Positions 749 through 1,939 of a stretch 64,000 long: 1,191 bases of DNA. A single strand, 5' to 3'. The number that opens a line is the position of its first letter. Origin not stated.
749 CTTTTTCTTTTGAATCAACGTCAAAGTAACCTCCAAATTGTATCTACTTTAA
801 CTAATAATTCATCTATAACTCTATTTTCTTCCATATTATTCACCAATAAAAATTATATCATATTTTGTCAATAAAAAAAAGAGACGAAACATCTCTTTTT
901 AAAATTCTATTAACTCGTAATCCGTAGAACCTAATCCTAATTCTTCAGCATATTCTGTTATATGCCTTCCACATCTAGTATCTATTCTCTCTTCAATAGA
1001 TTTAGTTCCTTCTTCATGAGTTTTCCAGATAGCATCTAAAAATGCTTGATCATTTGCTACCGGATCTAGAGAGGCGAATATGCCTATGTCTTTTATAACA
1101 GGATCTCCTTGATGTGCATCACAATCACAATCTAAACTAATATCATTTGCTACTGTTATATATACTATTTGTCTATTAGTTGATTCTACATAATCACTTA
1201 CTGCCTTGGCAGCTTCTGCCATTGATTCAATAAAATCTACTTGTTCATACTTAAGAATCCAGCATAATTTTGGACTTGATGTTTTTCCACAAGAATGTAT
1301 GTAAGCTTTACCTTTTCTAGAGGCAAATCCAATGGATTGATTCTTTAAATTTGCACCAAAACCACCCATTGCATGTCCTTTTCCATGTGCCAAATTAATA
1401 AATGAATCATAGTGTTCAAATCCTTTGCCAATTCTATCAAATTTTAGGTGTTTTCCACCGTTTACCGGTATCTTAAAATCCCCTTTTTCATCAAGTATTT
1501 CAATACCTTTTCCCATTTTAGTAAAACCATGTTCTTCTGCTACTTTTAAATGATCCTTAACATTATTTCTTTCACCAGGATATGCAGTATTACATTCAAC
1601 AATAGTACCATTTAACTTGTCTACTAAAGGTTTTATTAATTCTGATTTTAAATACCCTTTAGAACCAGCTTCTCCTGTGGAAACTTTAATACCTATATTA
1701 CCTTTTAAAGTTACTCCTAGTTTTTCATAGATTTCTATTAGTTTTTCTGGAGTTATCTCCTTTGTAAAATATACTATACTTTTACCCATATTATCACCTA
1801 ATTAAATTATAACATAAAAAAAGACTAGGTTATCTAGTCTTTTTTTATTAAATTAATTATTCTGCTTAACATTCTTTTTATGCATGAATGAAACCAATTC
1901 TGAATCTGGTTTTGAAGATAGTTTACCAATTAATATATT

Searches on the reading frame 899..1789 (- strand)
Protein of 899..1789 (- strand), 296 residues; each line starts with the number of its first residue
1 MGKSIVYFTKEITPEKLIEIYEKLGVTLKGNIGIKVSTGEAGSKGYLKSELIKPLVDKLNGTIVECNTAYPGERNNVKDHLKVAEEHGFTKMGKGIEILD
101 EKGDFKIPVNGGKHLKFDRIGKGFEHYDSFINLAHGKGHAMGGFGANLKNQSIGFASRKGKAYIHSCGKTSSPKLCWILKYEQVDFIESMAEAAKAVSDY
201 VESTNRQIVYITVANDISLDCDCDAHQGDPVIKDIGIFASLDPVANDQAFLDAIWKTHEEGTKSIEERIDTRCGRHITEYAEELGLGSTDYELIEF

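Call 56: find_encoding_contigs(protein=window:899-1789:-, flank=10000, max_places=6)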
Protein window:899-1789:- (296 aa): 1 contig read that carries it; 1 place shown.
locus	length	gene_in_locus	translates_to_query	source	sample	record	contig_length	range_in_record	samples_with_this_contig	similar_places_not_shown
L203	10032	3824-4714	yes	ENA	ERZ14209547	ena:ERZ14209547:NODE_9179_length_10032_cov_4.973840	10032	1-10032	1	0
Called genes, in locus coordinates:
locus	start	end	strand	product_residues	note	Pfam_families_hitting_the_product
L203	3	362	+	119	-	?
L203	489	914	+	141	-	PF03946:Ribosomal_L11_N, PF00298:Ribosomal_L11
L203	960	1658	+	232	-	PF00687:Ribosomal_L1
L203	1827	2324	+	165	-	PF00466:Ribosomal_L10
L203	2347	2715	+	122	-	PF16320:Ribosomal_L12_N, PF00542:Ribosomal_L12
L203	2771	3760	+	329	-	-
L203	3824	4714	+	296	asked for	PF04015:DUF362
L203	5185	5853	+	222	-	PF03462:PCRF, PF00472:RF-1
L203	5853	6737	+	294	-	PF02588:YitT_membrane, PF10035:DUF2179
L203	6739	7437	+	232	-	PF02463:SMC_N (faint), PF00005:ABC_tran, PF13304:AAA_21 (faint)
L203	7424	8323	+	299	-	PF18075:FtsX_ECD, PF02687:FtsX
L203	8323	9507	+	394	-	PF24568:CC_PcsB, PF01551:Peptidase_M23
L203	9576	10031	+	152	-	?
